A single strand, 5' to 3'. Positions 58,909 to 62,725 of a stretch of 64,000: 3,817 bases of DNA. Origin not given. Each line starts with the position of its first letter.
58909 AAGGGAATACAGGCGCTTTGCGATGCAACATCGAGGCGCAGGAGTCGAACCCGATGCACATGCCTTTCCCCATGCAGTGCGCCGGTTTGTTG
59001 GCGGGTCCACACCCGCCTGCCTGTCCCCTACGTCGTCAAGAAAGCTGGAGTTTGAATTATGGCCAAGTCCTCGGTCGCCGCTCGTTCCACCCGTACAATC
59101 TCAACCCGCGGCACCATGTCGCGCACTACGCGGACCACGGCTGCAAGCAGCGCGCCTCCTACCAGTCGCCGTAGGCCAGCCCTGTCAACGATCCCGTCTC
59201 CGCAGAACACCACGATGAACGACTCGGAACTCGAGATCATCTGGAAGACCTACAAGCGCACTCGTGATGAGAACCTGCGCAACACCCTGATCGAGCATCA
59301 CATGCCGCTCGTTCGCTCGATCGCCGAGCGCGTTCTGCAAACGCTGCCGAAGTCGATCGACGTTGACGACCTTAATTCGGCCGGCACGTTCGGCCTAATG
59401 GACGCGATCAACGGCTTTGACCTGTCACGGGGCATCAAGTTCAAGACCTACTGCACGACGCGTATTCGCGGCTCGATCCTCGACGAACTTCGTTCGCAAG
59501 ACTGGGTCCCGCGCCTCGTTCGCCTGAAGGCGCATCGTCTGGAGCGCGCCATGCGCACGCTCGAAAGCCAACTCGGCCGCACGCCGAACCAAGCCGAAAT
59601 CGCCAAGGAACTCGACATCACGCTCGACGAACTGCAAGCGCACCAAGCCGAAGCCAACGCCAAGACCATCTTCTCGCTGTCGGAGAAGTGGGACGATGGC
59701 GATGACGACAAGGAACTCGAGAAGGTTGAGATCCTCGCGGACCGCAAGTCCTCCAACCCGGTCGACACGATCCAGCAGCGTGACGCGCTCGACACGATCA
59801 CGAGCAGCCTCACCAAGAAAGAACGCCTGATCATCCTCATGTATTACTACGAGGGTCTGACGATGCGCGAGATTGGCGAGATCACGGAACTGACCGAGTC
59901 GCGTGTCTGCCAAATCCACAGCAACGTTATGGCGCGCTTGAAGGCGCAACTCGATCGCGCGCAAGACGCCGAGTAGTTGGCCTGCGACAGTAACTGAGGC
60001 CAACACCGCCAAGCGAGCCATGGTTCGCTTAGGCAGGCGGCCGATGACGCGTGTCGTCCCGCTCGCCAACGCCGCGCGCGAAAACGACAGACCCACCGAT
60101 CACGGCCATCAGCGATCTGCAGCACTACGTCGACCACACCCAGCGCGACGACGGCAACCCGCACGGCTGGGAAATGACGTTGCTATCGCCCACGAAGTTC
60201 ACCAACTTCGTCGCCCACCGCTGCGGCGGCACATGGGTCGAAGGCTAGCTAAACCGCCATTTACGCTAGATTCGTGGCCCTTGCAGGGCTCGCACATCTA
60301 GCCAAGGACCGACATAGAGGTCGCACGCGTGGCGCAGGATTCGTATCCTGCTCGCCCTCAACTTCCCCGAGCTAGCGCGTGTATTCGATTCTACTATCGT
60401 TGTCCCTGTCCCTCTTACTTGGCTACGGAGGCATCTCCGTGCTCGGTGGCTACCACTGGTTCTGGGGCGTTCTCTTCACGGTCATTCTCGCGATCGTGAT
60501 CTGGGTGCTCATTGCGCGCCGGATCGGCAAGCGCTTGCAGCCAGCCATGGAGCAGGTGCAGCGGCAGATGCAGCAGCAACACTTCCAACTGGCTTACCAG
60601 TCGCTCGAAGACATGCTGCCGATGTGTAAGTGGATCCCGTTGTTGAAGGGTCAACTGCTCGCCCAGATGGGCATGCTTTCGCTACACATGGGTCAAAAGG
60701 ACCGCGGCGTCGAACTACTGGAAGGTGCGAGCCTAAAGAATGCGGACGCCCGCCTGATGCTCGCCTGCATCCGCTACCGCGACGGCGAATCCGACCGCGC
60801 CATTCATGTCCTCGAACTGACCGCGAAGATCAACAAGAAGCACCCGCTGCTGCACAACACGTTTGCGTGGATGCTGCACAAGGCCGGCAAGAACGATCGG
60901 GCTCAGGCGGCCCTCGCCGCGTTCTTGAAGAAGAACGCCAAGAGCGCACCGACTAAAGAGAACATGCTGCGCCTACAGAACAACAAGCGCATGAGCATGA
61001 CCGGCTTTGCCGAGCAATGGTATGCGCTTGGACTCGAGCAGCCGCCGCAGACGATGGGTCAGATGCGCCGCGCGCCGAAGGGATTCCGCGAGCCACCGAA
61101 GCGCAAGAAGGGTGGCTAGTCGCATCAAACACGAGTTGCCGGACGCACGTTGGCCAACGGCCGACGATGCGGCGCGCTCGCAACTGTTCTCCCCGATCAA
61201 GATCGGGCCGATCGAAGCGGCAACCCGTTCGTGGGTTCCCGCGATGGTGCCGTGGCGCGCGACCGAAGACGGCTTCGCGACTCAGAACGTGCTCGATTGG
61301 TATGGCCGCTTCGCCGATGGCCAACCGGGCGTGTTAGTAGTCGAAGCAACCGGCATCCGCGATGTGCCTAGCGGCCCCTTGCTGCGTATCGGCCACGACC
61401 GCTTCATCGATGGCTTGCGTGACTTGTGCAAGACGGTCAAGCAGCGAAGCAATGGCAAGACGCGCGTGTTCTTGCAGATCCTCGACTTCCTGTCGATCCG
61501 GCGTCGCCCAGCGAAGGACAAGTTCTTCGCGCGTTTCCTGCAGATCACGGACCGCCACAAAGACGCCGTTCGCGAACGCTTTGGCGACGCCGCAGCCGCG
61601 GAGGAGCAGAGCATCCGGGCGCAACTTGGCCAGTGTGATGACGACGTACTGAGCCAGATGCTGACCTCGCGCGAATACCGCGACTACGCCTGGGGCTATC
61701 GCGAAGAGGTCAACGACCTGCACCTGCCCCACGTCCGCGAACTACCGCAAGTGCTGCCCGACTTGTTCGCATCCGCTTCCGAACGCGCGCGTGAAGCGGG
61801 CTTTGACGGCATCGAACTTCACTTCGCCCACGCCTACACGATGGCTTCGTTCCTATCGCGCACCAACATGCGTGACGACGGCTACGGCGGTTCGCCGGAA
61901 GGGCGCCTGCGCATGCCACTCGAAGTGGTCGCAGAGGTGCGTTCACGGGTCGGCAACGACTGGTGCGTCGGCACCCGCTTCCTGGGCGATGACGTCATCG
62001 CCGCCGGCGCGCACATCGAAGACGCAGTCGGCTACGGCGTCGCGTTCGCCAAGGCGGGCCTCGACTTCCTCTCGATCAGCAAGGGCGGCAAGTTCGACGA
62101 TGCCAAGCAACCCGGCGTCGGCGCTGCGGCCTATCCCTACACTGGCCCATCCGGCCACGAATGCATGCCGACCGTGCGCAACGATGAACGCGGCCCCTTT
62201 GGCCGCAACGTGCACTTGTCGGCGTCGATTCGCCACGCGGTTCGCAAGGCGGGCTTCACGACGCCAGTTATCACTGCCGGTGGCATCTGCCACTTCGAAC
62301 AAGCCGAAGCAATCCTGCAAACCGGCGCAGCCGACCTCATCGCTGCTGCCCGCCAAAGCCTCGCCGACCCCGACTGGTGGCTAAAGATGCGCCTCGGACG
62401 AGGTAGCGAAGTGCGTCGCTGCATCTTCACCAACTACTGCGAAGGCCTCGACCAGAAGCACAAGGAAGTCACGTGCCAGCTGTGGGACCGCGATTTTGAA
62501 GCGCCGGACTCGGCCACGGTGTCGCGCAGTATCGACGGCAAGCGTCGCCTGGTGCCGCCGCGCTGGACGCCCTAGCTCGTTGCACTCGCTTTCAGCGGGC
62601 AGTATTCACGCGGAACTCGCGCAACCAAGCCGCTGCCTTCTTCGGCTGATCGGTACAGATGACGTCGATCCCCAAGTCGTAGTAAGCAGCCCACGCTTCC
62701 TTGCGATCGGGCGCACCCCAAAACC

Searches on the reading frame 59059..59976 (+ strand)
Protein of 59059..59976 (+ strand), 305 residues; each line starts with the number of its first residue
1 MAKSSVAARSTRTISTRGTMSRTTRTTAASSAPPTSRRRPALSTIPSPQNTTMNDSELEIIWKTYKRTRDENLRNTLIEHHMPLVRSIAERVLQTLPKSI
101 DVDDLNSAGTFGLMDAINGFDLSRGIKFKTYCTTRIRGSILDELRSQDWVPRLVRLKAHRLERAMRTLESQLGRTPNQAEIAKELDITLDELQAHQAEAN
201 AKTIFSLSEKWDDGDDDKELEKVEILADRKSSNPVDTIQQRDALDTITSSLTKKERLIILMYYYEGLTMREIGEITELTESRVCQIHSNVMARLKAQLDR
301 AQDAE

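Call 5: search_protein_families(library=pfam, proteins=[window:59059-59976:+])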
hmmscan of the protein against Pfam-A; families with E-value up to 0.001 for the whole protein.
window:59059-59976:+ (305 aa): 6 families
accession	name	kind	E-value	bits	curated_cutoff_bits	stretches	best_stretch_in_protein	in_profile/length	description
PF04542.20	Sigma70_r2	-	2.2e-16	59.8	24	1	77-149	1-70/71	Sigma-70 region 2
PF04545.22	Sigma70_r4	-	2.3e-15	56.3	24.1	1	250-295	4-49/50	Sigma-70, region 4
PF04539.22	Sigma70_r3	-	1.2e-09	38.6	25.3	1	159-236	4-76/78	Sigma-70 region 3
PF08281.18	Sigma70_r4_2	-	3e-08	33.6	25.7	1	242-283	2-43/54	Sigma-70, region 4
PF00196.25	GerE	-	7.2e-05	22.8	23.5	0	249-297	1-48/57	Bacterial regulatory proteins, luxR family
PF13384.12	HTH_23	-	0.00066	19.9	24.6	0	251-289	2-40/50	Homeodomain-like domain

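Call 8: search_protein_families(library=ncbifam, proteins=[window:59059-59976:+])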
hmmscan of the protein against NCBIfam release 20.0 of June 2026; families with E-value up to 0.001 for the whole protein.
window:59059-59976:+ (305 aa): 59 families (the best 25 are shown)
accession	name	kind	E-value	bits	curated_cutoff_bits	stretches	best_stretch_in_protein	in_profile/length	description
NF004935.0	PRK06288.1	equivalog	5.8e-81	272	343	1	49-301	10-265/270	RNA polymerase sigma factor WhiG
TIGR02479.1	FliA_WhiG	subfamily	1.2e-76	257.4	189.6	1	77-298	1-223/224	FliA/WhiG family RNA polymerase sigma factor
NF005413.0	PRK06986.1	subfamily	1.4e-65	221.5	201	1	64-301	6-239/241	RNA polymerase sigma factor FliA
NF005809.0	PRK07670.1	equivalog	2.7e-63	213.8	326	1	55-301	6-253/255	FliA/WhiG family RNA polymerase sigma factor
NF004572.0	PRK05911.1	equivalog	6.2e-52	176.5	378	1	52-298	3-253/257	RNA polymerase sigma factor sigma-28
NF009091.0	PRK12427.1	equivalog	7.4e-41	140.3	339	1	77-296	20-229/233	FliA/WhiG family RNA polymerase sigma factor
TIGR02980.1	SigBFG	subfamily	2.7e-36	125.4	234.35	1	71-298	2-226/227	SigB/SigF/SigG family RNA polymerase sigma factor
NF005644.0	PRK07408.1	subfamily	7.5e-30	104.4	261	1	55-276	11-231/258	RNA polymerase sigma factor SigF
TIGR02937.1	sigma70-ECF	superfamily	7.7e-30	103.7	42.9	1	74-298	3-165/165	sigma-70 family RNA polymerase sigma factor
NF004052.0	PRK05572.1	subfamily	1.8e-29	103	311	1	50-299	11-251/252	SigF/SigG family RNA polymerase sporulation sigma factor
TIGR02885.1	spore_sigF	equivalog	2.4e-27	96.2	321.45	1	67-298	6-231/231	RNA polymerase sporulation sigma factor SigF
TIGR02394.1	rpoS_proteo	equivalog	1.1e-25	90.7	378.7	1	59-301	33-277/285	RNA polymerase sigma factor RpoS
NF005514.0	PRK07122.1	subfamily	2.5e-25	89.1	372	1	70-299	38-264/264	RNA polymerase sigma factor SigF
TIGR02393.1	RpoD_Cterm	equivalog_domain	7.1e-25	88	354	1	74-297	2-227/238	RNA polymerase sigma factor RpoD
TIGR02997.1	Sig70-cyanoRpoD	subfamily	1e-24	87.4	384.5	1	69-295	71-298/298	RNA polymerase sigma factor, RpoD/SigA family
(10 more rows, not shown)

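Call 9: find_related_loci(query=window:59215-59976:+, collection=genome_contigs, flank=3000)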
Query window:59215-59976:+ (253 aa) in genome_contigs; peptide patterns used: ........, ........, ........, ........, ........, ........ (x = any residue, [..] = any of these).
600 stretches matched a pattern (row limit reached: there are more); 582 encode a relative of the query (tblastn E <= 1e-3); the best 80 are kept; 80 distinct loci.
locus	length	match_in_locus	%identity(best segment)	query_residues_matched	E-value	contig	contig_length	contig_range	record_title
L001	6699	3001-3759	96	1-253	9e-166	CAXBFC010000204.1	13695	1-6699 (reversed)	MAG TPA_asm: uncultured bacterium isolate ERR2762127_binner23_Refined_22 genome assembly, contig: ERZ3421847.2027, whole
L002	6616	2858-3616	96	1-253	8e-166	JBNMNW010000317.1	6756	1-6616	MAG: Planctomycetota bacterium isolate 3300053697_24 Ga0535652_0016658, whole genome shotgun sequence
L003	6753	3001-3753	94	1-251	1e-161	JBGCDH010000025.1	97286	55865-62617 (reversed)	MAG: Planctomycetota bacterium isolate SGMAG-78 contig25, whole genome shotgun sequence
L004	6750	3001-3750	92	1-250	7e-159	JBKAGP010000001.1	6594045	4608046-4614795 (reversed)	MAG: Planctomycetota bacterium isolate Ske_MAG13 Ske_MAG13_0001, whole genome shotgun sequence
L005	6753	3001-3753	92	1-251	1e-157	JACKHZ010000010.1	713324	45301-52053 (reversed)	MAG: Planctomycetota bacterium isolate HK-STAS-PLAN-31 HK-STAS-PLAN-31_10, whole genome shotgun sequence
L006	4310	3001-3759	91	1-253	1e-154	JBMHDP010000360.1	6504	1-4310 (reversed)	MAG: Planctomycetota bacterium isolate xHP1_bin.172 c_000000000360, whole genome shotgun sequence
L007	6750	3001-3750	88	1-250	1e-152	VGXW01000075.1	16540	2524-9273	MAG: Planctomycetota bacterium isolate K_DeepCast_100m_mx_218 K_DeepCast_100m_mx_218_Ga0194127_10004695, whole genome sh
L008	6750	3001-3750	88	1-250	1e-151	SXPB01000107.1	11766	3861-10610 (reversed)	MAG: Planctomycetia bacterium isolate F1-120-MAGs241 F1-120__c262033, whole genome shotgun sequence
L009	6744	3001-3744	89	1-248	1e-151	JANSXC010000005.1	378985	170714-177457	MAG: bacterium isolate bin.15 k141_590414_length_378985_cov_27.0701, whole genome shotgun sequence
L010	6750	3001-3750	88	1-250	1e-151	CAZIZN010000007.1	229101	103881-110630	MAG TPA_asm: uncultured candidatus Brocadiaceae bacterium isolate binchicken_co179_387 genome assembly, contig: NODE_231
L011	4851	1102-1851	89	1-250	3e-152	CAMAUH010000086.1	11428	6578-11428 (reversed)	MAG: Candidatus Kuenenia stuttgartiensis isolate LH-05nov19-47 genome assembly, contig: LH-05nov19-C13758, whole genome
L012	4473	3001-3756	87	1-252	6e-151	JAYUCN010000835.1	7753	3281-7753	MAG: Planctomycetota bacterium isolate GFS_6982 GFS_6982_834, whole genome shotgun sequence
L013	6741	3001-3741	87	5-251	6e-149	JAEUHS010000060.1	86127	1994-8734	MAG: Planctomycetota bacterium isolate new MAG-23 k141_360254, whole genome shotgun sequence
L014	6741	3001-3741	87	5-251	2e-148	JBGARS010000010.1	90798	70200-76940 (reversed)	MAG: Planctomycetota bacterium isolate MAG_AAO_AS.17 AAOAS-17_NODE_10_length_90798_cov_6.125143, whole genome shotgun se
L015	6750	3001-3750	84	1-250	1e-147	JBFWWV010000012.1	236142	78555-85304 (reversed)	MAG: Planctomycetota bacterium isolate CA_2019_TPBS_125 NODE_473_length_236142_cov_15.374646_TPBS, whole genome shotgun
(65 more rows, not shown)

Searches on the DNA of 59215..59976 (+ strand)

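Call 10: search_rna_families(sources=[L001, L002, L003, L004, L005, L006, L007, L008, L009, L010, L011, L012, L013, L014, L015, L016, L017, L018, L019, L020], threshold=gathering)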
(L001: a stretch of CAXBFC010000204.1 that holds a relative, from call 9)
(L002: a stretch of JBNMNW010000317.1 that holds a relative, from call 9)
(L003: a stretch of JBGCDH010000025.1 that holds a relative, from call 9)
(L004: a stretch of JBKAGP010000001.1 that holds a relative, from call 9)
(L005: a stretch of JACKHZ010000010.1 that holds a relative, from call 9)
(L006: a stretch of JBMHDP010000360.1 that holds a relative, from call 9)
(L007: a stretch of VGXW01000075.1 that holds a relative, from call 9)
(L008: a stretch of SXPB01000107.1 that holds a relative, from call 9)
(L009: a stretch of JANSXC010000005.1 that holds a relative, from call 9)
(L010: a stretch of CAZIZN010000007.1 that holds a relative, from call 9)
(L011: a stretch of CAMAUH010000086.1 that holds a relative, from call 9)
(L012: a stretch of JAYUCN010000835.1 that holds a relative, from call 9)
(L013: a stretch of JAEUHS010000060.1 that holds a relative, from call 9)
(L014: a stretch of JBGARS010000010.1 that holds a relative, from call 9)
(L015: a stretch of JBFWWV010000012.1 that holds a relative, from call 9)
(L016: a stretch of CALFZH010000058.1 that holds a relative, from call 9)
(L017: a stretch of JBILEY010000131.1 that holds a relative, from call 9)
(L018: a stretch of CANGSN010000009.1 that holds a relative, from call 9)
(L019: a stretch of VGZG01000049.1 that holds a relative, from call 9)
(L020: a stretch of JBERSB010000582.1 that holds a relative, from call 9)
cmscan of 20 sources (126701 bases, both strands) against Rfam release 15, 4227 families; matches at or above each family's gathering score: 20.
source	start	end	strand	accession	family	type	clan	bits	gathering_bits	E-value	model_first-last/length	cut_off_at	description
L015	2437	2523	+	RF01051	c-di-GMP-I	Cis-reg; riboswitch;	CL00126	76.6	35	5.3e-13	1-87/87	no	c-di-GMP-I riboswitch aptamer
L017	2477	2570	+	RF01051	c-di-GMP-I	Cis-reg; riboswitch;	CL00126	74.6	35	1.7e-12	1-87/87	no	c-di-GMP-I riboswitch aptamer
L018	2444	2537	+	RF01051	c-di-GMP-I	Cis-reg; riboswitch;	CL00126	74.6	35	1.7e-12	1-87/87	no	c-di-GMP-I riboswitch aptamer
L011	642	735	+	RF01051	c-di-GMP-I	Cis-reg; riboswitch;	CL00126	73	35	4.1e-12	1-87/87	no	c-di-GMP-I riboswitch aptamer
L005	2448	2539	+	RF01051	c-di-GMP-I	Cis-reg; riboswitch;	CL00126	72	35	7.4e-12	1-87/87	no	c-di-GMP-I riboswitch aptamer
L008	2526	2620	+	RF01051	c-di-GMP-I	Cis-reg; riboswitch;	CL00126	71.7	35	8.8e-12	1-87/87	no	c-di-GMP-I riboswitch aptamer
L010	2448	2538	+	RF01051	c-di-GMP-I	Cis-reg; riboswitch;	CL00126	71.5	35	9.6e-12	1-87/87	no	c-di-GMP-I riboswitch aptamer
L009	2474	2592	+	RF01051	c-di-GMP-I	Cis-reg; riboswitch;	CL00126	71.4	35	1e-11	1-87/87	no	c-di-GMP-I riboswitch aptamer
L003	2363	2453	+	RF01051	c-di-GMP-I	Cis-reg; riboswitch;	CL00126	71.2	35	1.2e-11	1-87/87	no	c-di-GMP-I riboswitch aptamer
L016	2560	2651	+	RF01051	c-di-GMP-I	Cis-reg; riboswitch;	CL00126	71.1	35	1.2e-11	1-87/87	no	c-di-GMP-I riboswitch aptamer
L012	2474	2564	+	RF01051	c-di-GMP-I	Cis-reg; riboswitch;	CL00126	71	35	1.3e-11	1-87/87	no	c-di-GMP-I riboswitch aptamer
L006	2477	2568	+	RF01051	c-di-GMP-I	Cis-reg; riboswitch;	CL00126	70.9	35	1.3e-11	1-87/87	no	c-di-GMP-I riboswitch aptamer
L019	2643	2733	+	RF01051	c-di-GMP-I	Cis-reg; riboswitch;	CL00126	69.4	35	3.2e-11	1-87/87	no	c-di-GMP-I riboswitch aptamer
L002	2333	2426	+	RF01051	c-di-GMP-I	Cis-reg; riboswitch;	CL00126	68.1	35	6.5e-11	1-87/87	no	c-di-GMP-I riboswitch aptamer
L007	2534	2625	+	RF01051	c-di-GMP-I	Cis-reg; riboswitch;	CL00126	68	35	6.7e-11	1-87/87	no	c-di-GMP-I riboswitch aptamer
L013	2504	2597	+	RF01051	c-di-GMP-I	Cis-reg; riboswitch;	CL00126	67.7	35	8e-11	1-87/87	no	c-di-GMP-I riboswitch aptamer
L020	978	1070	+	RF01051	c-di-GMP-I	Cis-reg; riboswitch;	CL00126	66.9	35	1.3e-10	1-87/87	no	c-di-GMP-I riboswitch aptamer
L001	2461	2554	+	RF01051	c-di-GMP-I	Cis-reg; riboswitch;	CL00126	66.4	35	1.6e-10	1-87/87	no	c-di-GMP-I riboswitch aptamer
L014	2528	2621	+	RF01051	c-di-GMP-I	Cis-reg; riboswitch;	CL00126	63.9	35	6.8e-10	1-87/87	no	c-di-GMP-I riboswitch aptamer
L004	2449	2544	+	RF01051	c-di-GMP-I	Cis-reg; riboswitch;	CL00126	61.3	35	2.9e-09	1-87/87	no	c-di-GMP-I riboswitch aptamer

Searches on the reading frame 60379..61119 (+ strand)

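Call 5: search_protein_families(library=pfam, proteins=[window:60379-61119:+])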
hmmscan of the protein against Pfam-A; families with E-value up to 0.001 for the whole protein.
window:60379-61119:+ (246 aa): 6 families
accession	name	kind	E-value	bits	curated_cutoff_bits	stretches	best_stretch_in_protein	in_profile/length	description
PF13431.12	TPR_17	-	1.2e-05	25.6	24.4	0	150-177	7-34/34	Tetratricopeptide repeat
PF14559.12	TPR_19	-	1.8e-05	25.4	25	0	135-189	4-58/68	Tetratricopeptide repeat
PF13174.12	TPR_6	-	0.00018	22.4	26.3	0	163-189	7-33/33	Tetratricopeptide repeat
PF13429.12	TPR_15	-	0.00031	20.7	26.2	0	114-178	206-270/280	Tetratricopeptide repeat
PF12895.13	ANAPC3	-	0.00047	20.8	27.2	1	117-179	18-79/82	Anaphase-promoting complex, cyclosome, subunit 3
PF13432.12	TPR_16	-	0.00068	20.5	32.7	0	168-187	9-28/65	Tetratricopeptide repeat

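Call 8: search_protein_families(library=ncbifam, proteins=[window:60379-61119:+])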
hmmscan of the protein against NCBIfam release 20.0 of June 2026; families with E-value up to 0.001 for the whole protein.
window:60379-61119:+ (246 aa): 3 families
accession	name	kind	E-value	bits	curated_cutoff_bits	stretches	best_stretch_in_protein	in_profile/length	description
TIGR02917.1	PEP_TPR_lipo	equivalog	1.2e-08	33.3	312.2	1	95-203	401-512/899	XrtA/PEP-CTERM system TPR-repeat protein PrsT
NF052415.1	T3SS_chap_SctY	equivalog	2.8e-07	31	70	1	92-184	7-105/106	type III secretion apparatus assembly chaperone SctY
NF040959.1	MamA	equivalog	0.00043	19.8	200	0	97-190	43-139/204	magnetosome protein MamA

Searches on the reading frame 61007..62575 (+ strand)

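Call 5: search_protein_families(library=pfam, proteins=[window:61007-62575:+])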
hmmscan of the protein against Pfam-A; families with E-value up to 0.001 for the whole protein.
window:61007-62575:+ (522 aa): 1 family
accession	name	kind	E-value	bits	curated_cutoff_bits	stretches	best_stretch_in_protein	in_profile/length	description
PF00724.26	Oxidored_FMN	-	2.2e-38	132.9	27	2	253-363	153-263/342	NADH:flavin oxidoreductase / NADH oxidase family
